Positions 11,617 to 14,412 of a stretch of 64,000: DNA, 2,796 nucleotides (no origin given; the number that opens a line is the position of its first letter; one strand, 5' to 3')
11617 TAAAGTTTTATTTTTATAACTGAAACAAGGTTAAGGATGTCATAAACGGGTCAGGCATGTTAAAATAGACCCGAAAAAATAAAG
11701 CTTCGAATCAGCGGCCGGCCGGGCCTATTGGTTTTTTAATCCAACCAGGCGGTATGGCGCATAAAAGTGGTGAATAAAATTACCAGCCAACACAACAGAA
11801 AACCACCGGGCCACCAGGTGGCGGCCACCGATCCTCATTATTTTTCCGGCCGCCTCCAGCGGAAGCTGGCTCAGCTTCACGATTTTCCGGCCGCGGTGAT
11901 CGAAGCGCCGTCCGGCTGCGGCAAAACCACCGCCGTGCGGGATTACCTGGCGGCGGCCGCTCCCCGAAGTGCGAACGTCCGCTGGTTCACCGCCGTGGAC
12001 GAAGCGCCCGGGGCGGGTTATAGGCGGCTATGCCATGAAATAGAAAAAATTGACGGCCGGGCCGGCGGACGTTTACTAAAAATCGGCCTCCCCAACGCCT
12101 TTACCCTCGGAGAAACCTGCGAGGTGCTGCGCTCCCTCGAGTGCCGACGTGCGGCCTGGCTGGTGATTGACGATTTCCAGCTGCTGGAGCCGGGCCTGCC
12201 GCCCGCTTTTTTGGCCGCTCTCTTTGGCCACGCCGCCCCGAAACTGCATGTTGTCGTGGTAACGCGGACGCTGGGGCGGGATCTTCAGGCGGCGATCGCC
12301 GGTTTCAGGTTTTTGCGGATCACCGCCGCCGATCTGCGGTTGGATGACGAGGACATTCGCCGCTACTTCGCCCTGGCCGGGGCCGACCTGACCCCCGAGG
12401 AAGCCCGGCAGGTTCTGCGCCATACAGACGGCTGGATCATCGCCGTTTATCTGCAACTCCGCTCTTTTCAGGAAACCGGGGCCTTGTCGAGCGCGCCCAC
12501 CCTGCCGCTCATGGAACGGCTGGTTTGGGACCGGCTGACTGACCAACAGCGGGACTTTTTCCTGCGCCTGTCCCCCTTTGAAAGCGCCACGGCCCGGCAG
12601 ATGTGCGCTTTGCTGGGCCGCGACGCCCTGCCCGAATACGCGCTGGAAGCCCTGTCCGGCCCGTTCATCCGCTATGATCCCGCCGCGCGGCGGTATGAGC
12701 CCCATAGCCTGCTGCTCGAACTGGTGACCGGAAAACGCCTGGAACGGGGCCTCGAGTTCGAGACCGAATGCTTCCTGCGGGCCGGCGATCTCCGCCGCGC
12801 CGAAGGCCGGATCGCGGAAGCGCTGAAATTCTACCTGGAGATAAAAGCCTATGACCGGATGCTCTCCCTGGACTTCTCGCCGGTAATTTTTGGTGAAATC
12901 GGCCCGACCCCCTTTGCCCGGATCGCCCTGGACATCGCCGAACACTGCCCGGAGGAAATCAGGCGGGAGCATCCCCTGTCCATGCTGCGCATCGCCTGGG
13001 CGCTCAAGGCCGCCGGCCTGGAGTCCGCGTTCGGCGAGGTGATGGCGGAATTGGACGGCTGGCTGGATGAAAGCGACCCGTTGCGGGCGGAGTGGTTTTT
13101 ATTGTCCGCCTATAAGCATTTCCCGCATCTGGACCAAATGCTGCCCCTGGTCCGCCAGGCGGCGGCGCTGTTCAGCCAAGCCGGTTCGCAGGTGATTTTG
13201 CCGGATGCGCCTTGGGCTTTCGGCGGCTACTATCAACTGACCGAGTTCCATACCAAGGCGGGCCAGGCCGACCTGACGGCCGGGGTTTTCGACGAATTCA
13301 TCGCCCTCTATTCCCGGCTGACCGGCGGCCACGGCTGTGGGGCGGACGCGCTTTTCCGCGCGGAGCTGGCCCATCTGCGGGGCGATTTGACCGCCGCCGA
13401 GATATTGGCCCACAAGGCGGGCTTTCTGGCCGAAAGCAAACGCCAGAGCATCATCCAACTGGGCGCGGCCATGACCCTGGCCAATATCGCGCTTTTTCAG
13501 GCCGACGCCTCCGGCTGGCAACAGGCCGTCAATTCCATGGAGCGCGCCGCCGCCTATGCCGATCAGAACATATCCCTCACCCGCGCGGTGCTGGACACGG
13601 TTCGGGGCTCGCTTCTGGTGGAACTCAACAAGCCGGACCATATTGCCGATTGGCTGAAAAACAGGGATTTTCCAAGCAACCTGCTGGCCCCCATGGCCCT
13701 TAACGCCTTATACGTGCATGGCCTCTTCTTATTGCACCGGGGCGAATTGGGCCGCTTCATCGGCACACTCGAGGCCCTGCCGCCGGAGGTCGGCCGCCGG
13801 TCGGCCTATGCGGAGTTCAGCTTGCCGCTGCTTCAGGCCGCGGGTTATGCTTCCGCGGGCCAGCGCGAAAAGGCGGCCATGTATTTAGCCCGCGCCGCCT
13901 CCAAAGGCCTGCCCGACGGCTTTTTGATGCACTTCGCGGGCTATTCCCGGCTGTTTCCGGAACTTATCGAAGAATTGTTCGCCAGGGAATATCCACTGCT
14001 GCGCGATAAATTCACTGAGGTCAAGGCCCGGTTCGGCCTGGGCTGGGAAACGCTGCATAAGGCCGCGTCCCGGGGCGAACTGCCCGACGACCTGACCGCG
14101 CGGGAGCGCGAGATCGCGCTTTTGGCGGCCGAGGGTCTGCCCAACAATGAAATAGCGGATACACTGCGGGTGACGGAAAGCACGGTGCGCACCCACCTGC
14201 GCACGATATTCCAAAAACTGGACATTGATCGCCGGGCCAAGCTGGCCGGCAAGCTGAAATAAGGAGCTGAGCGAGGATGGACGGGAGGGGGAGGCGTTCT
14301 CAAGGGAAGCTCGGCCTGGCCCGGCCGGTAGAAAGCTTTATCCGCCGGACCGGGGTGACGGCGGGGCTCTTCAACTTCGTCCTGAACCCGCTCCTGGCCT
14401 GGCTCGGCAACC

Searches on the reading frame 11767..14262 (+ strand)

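Call 49: search_protein_families(library=pfam, proteins=[window:11767-14262:+], max_evalue=0.00001)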
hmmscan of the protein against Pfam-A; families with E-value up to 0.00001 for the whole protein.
window:11767-14262:+ (831 aa): 2 families
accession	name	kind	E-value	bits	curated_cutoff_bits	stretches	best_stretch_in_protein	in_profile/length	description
PF00196.25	GerE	-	1.2e-13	50.9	23.5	1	775-827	2-54/57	Bacterial regulatory proteins, luxR family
PF17874.7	TPR_MalT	-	2.2e-06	27.6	45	1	484-723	79-319/336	MalT-like TPR region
